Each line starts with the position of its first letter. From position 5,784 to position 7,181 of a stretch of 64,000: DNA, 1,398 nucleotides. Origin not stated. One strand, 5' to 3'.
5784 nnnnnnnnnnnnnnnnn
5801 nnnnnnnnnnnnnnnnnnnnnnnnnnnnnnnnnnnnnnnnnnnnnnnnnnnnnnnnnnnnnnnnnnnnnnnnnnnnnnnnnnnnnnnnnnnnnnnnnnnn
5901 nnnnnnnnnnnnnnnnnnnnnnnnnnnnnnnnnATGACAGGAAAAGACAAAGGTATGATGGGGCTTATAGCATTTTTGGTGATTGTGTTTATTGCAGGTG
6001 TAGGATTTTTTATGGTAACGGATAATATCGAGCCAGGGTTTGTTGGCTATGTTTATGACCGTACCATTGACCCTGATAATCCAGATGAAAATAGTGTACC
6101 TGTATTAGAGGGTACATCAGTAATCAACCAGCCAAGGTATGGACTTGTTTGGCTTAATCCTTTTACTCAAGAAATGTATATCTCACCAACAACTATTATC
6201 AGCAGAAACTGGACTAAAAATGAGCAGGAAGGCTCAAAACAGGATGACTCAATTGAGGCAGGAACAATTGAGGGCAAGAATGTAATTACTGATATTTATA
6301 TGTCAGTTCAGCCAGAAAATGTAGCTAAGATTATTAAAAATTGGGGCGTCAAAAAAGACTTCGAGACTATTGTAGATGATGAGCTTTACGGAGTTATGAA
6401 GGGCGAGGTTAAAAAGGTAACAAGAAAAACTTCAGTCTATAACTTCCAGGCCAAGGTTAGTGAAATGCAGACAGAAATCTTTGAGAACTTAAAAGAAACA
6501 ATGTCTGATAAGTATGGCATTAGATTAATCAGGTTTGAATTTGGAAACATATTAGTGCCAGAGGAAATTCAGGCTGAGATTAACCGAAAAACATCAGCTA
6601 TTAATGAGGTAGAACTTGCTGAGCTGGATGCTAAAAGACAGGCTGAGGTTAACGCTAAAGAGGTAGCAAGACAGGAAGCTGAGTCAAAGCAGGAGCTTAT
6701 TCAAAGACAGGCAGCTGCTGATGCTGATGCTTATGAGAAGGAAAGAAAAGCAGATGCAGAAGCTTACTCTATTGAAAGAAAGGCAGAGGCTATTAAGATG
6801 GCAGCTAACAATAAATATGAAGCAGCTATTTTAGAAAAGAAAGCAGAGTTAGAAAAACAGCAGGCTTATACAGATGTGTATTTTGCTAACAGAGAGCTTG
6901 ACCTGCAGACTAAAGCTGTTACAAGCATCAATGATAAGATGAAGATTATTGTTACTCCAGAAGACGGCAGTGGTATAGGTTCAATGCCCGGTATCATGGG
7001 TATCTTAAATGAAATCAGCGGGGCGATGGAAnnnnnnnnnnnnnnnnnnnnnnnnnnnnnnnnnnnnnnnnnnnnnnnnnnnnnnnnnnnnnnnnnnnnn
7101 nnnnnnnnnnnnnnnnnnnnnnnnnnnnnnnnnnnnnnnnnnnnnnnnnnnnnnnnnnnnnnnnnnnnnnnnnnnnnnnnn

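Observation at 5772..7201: SPFH/flotillin-like protein in a three-gene membrane module with overlapping small partner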

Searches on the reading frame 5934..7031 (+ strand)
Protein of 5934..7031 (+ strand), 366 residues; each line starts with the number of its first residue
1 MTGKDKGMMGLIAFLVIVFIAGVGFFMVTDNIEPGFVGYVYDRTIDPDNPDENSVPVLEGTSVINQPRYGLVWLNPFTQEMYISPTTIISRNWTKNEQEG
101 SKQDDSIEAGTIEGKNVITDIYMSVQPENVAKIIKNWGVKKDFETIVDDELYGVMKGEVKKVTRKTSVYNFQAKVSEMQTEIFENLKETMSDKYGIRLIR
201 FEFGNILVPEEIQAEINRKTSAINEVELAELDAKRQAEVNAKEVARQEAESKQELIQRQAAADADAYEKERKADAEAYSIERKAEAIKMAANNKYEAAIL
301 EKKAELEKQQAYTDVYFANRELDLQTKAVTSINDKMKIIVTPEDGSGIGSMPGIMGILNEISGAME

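Call 3: search_protein_families(library=pfam, proteins=[window:5934-7031:+], max_evalue=1)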
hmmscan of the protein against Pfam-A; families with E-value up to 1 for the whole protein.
window:5934-7031:+ (366 aa): 3 families
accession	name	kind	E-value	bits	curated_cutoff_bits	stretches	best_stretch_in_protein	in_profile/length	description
PF01145.31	Band_7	-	6.9e-11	42.9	23.6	1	70-236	24-166/176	SPFH domain / Band 7 family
PF13421.11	Band_7_1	-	3.7e-06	27.2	24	1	123-221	107-208/211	SPFH domain-Band 7 family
PF20242.3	Emfourin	-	0.7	10.8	27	0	233-283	13-64/91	Emfourin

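Call 4: search_protein_families(library=phrogs, proteins=[window:5934-7031:+], max_evalue=0.1)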
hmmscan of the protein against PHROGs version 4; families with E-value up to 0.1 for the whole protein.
window:5934-7031:+ (366 aa): 1 family
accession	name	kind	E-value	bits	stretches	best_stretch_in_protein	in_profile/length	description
phrog_200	-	other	1.1e-23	85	1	5-295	77-330/379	lipoprotein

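Call 6: search_dna_similar(query=window:5934-7031:+, collection=phages, mode=protein, max_rows=40)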
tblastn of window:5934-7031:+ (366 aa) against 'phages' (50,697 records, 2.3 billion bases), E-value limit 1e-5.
Records with a match: 2; places in all: 2; records where one place covers at least 80% of the query: 0.
Best place of each record, by identity: <60% 2.
By first word of the organism name: Ruegeria 1; Roseobacter 1.
By host as written in the record: Ruegeria pomeroyi DSS-3 2.
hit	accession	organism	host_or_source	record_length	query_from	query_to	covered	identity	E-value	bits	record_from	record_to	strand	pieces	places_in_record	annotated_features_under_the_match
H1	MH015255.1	Ruegeria phage vB_RpoS-V10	Ruegeria pomeroyi DSS-3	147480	14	275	72%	24.3%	5e-8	61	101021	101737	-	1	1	transposase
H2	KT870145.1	Roseobacter phage DSS3P8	Ruegeria pomeroyi DSS-3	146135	14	275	72%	24.3%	5e-8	61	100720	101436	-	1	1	transposase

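Call 10: find_homologous_proteins(query=window:5934-7031:+)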
Query window:5934-7031:+ (366 aa): 79 proteins with E <= 0.001 among 6465 candidates.
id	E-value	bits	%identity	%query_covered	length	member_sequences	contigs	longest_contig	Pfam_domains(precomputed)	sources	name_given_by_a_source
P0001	3.5e-218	741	93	100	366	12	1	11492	PF01145.32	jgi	jgi:regulator of protease activity HflC (stomatin/prohibitin superfamily)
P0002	9.1e-162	556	70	98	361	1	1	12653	PF01145.32,PF13421.12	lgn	-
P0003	5.8e-160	550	69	99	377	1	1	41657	PF01145.32,PF13421.12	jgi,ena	-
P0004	1.1e-159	549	69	99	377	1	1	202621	PF01145.32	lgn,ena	-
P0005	1.5e-159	549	69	99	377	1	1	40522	PF01145.32,PF13421.12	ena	-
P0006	9.7e-107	375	50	99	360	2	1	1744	PF01145.32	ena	-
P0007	2.1e-94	335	48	92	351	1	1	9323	PF01145.32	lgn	-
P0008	2.8e-92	328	49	92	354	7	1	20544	PF01145.32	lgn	-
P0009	5.6e-92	327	48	96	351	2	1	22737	PF01145.32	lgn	-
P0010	7.6e-92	326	48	97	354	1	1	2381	PF01145.32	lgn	-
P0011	8.8e-92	326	48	92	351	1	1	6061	PF01145.32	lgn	-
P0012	2.6e-90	321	49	87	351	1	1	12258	PF01145.32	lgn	-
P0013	1.6e-89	318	49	93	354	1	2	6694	PF01145.32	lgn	-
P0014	3.9e-89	317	49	93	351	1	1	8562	PF01145.32,PF13421.12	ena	-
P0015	4.0e-89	317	48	93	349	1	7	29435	PF01145.32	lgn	-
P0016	6.9e-89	316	49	92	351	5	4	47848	PF01145.32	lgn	-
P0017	1.0e-88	316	49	96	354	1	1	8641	PF01145.32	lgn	-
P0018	1.0e-88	316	49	92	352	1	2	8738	PF01145.32,PF13421.12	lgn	-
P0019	1.9e-88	315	47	96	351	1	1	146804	PF01145.32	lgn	-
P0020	3.7e-88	314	46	95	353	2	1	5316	PF01145.32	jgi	jgi:regulator of protease activity HflC (stomatin/prohibitin superfamily)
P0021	5.2e-88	314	46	93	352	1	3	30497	PF01145.32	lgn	-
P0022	1.6e-87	312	50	93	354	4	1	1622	PF01145.32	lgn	-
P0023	1.7e-87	312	46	96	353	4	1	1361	PF01145.32,PF13421.12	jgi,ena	-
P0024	2.4e-87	311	44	95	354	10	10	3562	PF01145.32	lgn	-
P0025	3.1e-87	311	48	98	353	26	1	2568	PF01145.32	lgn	-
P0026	8.9e-87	309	47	99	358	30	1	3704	PF01145.32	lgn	-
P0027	3.2e-86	308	47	96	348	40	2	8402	PF01145.32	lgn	-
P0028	3.9e-86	307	45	95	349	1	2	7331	PF01145.32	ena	-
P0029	5.8e-86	307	46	98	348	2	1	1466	PF01145.32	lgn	-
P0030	6.1e-86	307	45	95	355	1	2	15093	PF01145.32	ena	-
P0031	6.9e-86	307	47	96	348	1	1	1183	PF01145.32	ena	-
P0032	1.1e-85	306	45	97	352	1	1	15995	PF01145.32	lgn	-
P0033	1.6e-85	305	47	96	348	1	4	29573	PF01145.32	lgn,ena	-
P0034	7.6e-85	303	45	97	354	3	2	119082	PF01145.32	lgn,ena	-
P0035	1.6e-84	302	46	96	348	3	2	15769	PF01145.32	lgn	-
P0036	1.7e-84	302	47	96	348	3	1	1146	PF01145.32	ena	-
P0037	1.7e-84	302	45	97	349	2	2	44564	PF01145.32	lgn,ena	-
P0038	2.1e-84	302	45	98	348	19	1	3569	PF01145.32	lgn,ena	-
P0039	2.2e-84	302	44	99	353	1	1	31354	PF01145.32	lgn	-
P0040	2.5e-84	301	46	93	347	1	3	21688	PF01145.32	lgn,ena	-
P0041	4.3e-84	301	46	97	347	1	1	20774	PF01145.32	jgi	jgi:regulator of protease activity HflC (stomatin/prohibitin superfamily)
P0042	4.4e-84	301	45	97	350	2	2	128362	PF01145.32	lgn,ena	-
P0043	1.1e-83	299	46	92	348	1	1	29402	PF01145.32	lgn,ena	-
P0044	1.1e-83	299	46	92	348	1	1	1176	PF01145.32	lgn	-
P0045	1.3e-83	299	44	96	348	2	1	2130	PF01145.32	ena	-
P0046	1.8e-83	299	46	93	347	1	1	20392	PF01145.32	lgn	-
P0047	2.2e-83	298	44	98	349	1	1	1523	PF01145.32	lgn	-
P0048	2.3e-83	298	43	97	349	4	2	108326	PF01145.32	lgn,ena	-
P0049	2.4e-83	298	45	97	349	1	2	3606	PF01145.32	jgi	-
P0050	3.0e-83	298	44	98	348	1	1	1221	PF01145.32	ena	-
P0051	5.3e-83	297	45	96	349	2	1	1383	PF01145.32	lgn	-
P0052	6.5e-83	297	45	97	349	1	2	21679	PF01145.32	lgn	-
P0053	6.8e-83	297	47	93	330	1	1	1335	PF01145.32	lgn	-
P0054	7.1e-83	297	45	97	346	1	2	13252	PF01145.32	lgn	-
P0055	8.0e-83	296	44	98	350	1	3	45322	PF01145.32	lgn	-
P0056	1.0e-82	296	45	97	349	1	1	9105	PF01145.32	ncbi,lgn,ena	-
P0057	1.3e-82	296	44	97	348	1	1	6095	PF01145.32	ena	-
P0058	2.8e-82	295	44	97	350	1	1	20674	PF01145.32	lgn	-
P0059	3.6e-82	294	44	97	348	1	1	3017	PF01145.32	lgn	-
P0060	4.2e-82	294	43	97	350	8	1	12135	PF01145.32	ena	-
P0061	4.5e-82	294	46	97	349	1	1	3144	PF01145.32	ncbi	-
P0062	4.9e-82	294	44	97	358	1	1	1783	PF01145.32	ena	-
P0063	5.4e-82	294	44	95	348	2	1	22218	PF01145.32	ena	-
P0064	5.7e-82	294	43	98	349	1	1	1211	PF01145.32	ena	-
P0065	8.2e-82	293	45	93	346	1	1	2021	PF01145.32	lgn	-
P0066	1.2e-81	293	45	98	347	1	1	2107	PF01145.32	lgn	-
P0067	1.4e-81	292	46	93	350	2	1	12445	PF01145.32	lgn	-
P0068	1.5e-81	292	45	94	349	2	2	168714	PF01145.32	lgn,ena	-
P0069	2.2e-81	292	44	97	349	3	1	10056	PF01145.32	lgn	-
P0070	2.0e-80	289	43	97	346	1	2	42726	PF01145.32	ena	-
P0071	3.7e-80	288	44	96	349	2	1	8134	PF01145.32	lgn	-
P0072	1.2e-79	286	45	91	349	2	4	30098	PF01145.32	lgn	-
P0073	1.4e-79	286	44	91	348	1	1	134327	PF01145.32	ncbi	-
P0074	1.6e-79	286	46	90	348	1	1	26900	PF01145.32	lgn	-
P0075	2.4e-79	285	42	98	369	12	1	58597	PF01145.32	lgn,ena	-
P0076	4.5e-79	284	41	97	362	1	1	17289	PF01145.32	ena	-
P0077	7.4e-79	283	44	96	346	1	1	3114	PF01145.32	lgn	-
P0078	9.5e-78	280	43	96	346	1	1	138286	PF01145.32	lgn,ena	-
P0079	1.1e-77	280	43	97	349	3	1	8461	PF01145.32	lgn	-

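Call 12: find_encoding_contigs(protein=P0004, flank=5000, max_places=2)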
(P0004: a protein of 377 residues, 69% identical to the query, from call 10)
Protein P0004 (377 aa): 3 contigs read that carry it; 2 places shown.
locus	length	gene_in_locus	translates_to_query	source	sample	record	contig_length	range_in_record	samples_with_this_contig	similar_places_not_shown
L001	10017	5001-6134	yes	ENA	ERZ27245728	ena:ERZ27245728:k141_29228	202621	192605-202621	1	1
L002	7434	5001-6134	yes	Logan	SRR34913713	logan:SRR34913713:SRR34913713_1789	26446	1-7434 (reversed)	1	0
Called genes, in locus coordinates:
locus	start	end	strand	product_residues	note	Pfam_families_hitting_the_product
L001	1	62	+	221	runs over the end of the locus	-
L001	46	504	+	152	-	-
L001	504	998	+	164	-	-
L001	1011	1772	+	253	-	PF12705:PDDEXK_1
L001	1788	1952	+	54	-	-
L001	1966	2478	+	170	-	PF02075:RuvC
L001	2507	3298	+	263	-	PF04545:Sigma70_r4, PF08281:Sigma70_r4_2 (weak)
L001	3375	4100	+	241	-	PF12705:PDDEXK_1, PF01930:Cas_Cas4 (weak)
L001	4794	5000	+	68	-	-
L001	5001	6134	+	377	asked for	PF01145:Band_7 (weak)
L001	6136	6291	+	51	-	-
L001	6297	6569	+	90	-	PF11195:Tad2-like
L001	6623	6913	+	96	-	-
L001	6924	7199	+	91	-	-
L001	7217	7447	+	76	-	-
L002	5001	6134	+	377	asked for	PF01145:Band_7 (weak)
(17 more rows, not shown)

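Call 13: find_encoding_contigs(protein=P0019, flank=5000, max_places=2)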
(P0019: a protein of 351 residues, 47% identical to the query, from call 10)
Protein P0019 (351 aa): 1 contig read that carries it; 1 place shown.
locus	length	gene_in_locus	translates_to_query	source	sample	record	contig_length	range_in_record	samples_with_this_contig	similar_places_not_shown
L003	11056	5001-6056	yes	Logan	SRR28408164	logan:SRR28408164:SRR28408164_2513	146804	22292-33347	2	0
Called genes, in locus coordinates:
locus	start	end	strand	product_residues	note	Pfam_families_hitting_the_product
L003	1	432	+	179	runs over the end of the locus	PF13521:AAA_28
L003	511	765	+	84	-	PF03477:ATP-cone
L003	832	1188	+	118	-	PF13597:NRDD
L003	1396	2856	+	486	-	PF13597:NRDD, PF01228:Gly_radical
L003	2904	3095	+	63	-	-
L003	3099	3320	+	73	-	-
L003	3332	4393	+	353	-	PF00266:Aminotran_5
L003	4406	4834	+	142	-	PF00692:dUTPase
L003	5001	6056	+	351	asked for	PF01145:Band_7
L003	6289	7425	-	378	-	PF13102:Phage_int_SAM_5 (weak), PF14659:Phage_int_SAM_3, PF00589:Phage_integrase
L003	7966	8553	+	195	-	PF13443:HTH_26 (weak)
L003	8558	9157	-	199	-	PF01936:NYN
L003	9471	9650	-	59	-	-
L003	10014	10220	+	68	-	-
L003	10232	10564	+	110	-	-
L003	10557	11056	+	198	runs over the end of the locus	-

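Call 14: find_encoding_contigs(protein=P0073, flank=5000, max_places=2)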
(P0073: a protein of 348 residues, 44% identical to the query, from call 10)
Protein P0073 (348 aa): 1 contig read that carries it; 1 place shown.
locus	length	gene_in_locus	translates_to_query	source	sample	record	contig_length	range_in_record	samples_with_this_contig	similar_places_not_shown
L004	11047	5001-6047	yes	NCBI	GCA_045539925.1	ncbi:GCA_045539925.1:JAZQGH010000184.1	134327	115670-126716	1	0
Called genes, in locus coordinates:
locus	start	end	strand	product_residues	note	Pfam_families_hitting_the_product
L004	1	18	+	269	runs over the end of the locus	PF13793:Pribosyltran_N (weak), PF00156:Pribosyltran (weak), PF14572:Pribosyl_synth (weak)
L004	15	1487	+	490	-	PF18127:NAMPT_N (faint), PF04095:NAPRTase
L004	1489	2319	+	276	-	PF02540:NAD_synthase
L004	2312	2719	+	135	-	-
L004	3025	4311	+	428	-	PF01068:DNA_ligase_A_M (weak), PF14743:DNA_ligase_OB_2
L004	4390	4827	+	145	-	-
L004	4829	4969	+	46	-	-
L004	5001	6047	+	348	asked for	PF01145:Band_7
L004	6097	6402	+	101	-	PF24591:Phage_YunG-like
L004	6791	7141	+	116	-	-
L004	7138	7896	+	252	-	PF00149:Metallophos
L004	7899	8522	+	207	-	PF17338:GP88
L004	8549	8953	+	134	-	-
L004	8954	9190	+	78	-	-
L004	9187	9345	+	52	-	-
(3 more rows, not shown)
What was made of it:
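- Relatives show RNR, dUTPase, ligase and NAD genes (calls 12-14).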

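Call 16: find_related_loci(query=A1, collection=viral_contigs, flank=4000)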
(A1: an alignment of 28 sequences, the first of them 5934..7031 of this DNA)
Query A1 (366 aa) in viral_contigs; peptide patterns used: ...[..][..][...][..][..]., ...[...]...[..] (x = any residue, [..] = any of these).
47 stretches matched a pattern; 32 encode a relative of the query (tblastn E <= 1e-3); 32 distinct loci.
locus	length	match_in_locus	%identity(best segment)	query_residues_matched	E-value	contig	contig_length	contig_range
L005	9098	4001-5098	93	1-366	0e+0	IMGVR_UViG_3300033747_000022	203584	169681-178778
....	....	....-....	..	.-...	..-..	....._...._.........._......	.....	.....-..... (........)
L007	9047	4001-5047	46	5-363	6e-96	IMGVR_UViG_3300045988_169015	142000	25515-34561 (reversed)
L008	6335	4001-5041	46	5-363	2e-95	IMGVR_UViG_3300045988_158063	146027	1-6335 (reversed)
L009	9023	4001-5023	45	11-363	1e-93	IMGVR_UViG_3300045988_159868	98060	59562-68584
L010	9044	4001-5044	46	6-363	9e-94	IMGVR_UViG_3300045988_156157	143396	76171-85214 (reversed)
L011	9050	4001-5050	45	2-361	1e-93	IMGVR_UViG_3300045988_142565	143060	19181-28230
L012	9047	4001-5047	46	8-363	2e-93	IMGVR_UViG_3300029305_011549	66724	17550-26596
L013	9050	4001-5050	45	2-361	3e-93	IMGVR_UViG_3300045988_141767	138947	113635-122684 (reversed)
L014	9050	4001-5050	45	2-361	3e-93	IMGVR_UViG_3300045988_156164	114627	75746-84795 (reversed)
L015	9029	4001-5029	44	8-361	3e-91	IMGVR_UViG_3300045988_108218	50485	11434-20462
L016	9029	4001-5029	44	8-361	3e-91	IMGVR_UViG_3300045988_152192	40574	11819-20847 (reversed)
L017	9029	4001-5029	44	8-361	3e-91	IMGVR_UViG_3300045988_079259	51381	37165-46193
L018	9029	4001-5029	44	8-361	3e-91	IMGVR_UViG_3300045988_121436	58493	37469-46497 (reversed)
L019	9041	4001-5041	44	4-361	1e-90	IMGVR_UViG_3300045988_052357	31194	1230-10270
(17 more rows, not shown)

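Call 17: find_related_loci(query=A1, collection=genome_contigs, flank=6000)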
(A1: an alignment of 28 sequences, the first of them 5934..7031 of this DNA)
Query A1 (366 aa) in genome_contigs; peptide patterns used: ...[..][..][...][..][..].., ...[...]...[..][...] (x = any residue, [..] = any of these).
33 stretches matched a pattern; 10 encode a relative of the query (tblastn E <= 1e-3); 10 distinct loci.
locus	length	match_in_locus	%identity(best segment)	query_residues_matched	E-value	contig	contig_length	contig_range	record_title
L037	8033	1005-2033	44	8-361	1e-91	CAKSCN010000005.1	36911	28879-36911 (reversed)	MAG: uncultured Eubacteriales bacterium isolate REFINED_METABAT215_TOP10_CONTIGS_1500_ASSEMBLY_K77_MERGED__Hadza_MoBio_h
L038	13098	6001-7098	44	1-358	1e-88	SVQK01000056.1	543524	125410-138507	MAG: Oscillospiraceae bacterium isolate SIG615 k141_288992, whole genome shotgun sequence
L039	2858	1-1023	49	12-359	2e-90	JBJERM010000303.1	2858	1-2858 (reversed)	MAG: Ruminiclostridium sp. isolate EHIM01_bin.006 NODE_8279_length_2858_cov_4.181948, whole genome shotgun sequence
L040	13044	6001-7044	44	4-361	8e-90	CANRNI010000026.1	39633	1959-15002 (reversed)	MAG: uncultured Clostridia bacterium isolate Lapin-021__bin38 genome assembly, contig: Lapin-021__NODE_1176_length_39633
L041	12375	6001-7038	43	5-361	3e-87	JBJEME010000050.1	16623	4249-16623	MAG: Lachnospira sp. isolate PUUB38_bin.019 NODE_2322_length_16623_cov_18.895521, whole genome shotgun sequence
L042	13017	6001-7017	42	23-361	4e-86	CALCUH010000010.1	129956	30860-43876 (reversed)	MAG TPA_asm: uncultured Bacteroidales bacterium isolate SRR6425797_bin.114_CONCOCT_v1.1_MAG genome assembly, contig: ERZ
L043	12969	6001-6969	44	25-358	3e-85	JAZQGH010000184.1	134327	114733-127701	MAG: Acutalibacteraceae bacterium isolate T1900044631_TS20190097.MAGScoT_cleanbin_000009 SGB_1035_k141_311025, whole gen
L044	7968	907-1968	44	2-362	2e-85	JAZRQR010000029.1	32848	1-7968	MAG: Eubacteriales bacterium isolate T1900045361_YK20190051.MAGScoT_cleanbin_000011 SGB_6815_k141_958425, whole genome s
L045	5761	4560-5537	44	25-361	1e-83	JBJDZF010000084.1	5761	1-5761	MAG: Eubacteriales bacterium isolate PUUB15_bin.017 NODE_16823_length_5761_cov_5.970908, whole genome shotgun sequence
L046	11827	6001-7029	44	8-361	9e-83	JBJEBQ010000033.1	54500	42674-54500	MAG: Candidatus Cryptobacteroides sp. isolate LOHA42_bin.036 NODE_340_length_54500_cov_12.466342, whole genome shotgun s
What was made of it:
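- MAG bins suggest Clostridia (call 17).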

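Call 20: search_protein_families(library=ncbifam, proteins=[window:5934-7031:+], max_evalue=0.1)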
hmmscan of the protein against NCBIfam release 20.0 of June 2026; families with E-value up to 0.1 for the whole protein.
window:5934-7031:+ (366 aa): 1 family
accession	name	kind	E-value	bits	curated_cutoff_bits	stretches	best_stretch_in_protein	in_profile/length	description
NF007065.0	PRK09510.1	equivalog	0.00054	19.1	213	1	213-318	162-264/387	cell envelope integrity protein TolA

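Call 21: search_protein_families(library=padloc, proteins=[window:5934-7031:+], max_evalue=0.1)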
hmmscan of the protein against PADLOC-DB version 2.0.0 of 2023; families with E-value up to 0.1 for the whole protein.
window:5934-7031:+ (366 aa): 0 families

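Call 22: search_solved_structures(query=A1, max_evalue=0.01, show_alignments=1)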
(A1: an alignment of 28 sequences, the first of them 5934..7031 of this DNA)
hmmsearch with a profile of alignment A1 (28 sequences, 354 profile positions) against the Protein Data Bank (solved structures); distinct sequences matched with E-value up to 0.01: 1.
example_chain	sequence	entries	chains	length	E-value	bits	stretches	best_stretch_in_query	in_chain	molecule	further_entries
8z5g_A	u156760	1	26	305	0.0041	19.4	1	145-275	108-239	Protein QmcA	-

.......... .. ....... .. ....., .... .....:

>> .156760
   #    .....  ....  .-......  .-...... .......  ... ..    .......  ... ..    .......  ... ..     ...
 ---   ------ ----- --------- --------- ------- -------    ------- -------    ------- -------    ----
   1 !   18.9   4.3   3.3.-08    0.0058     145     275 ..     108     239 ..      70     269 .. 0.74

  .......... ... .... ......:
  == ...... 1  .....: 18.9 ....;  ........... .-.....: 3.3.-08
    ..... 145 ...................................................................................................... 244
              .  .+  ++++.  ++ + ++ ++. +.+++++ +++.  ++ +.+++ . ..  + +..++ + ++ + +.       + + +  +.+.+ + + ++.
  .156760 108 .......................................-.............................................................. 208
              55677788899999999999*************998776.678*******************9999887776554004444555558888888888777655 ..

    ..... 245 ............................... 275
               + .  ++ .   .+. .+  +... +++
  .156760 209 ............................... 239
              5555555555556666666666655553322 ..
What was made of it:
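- Tried and rejected: The PDB sequence-profile search gave only QmcA, at E=0.004 (call 22).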

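Call 32: predict_structure(alignment_id=A1)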
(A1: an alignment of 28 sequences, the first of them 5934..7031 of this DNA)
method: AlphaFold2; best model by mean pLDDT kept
length: 366 residues; sequences in the alignment: 28
mean_pLDDT: 74.7   pTM: 0.44
mean pLDDT of the five models: 74.7, 74.2, 71.3, 70.8, 69.5
residues with pLDDT >= 90: 50; 70-90: 180; 50-70: 119; < 50: 17
segments of 3 or more residues with pLDDT < 50: 29-38
pLDDT, mean of each block of 10 residues (from residue 1): 77 88 64 43 61 63 55 61 64 66 80 89 85 80 82 90 90 91 93 89 87 84 83 89 91 88 84 81 79 79 64 56 59 52 52 59 54
secondary structure, 60 per line:
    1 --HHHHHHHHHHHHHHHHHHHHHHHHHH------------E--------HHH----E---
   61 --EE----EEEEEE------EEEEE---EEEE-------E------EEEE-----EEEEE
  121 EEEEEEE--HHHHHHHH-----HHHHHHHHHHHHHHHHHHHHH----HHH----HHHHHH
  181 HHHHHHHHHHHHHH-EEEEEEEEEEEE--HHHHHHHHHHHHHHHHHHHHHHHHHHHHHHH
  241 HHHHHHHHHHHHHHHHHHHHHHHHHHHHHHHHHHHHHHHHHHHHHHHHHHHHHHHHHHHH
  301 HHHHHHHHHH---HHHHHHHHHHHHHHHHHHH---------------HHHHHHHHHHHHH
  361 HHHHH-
elements in order: H3-28 E69-74 E81-85 E89-92 E107-110 E116-127 H130-137 H143-163 H175-194 E196-207 H210-310 H314-332 H348-365
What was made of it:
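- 5934..7034 (+): SPFH/Band 7 gene, 366 aa, made up of:
- an N-terminal K-rich stub plus signal-anchor TM (residues 10-28, nt 5961-6017);
- the conserved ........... start motif;
- the SPFH alpha/beta core (residues 69-207, nt 6138-6554);
- a long helix (residues 210-310) plus a second helix (314-332), together nt 6561-6929;
- a conserved C-terminal segment, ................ (nt 6930-7031). AF2 model pLDDT 74.7 (call 32).
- Checked: AF2 models residues 210-310 as one helix (call 32).
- The AF2 architecture is TM, then SPFH core, then a 100-residue helix, a second helix and a C-terminal segment (call 32). Residues 29-100 and 300-366 score low (call 32).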
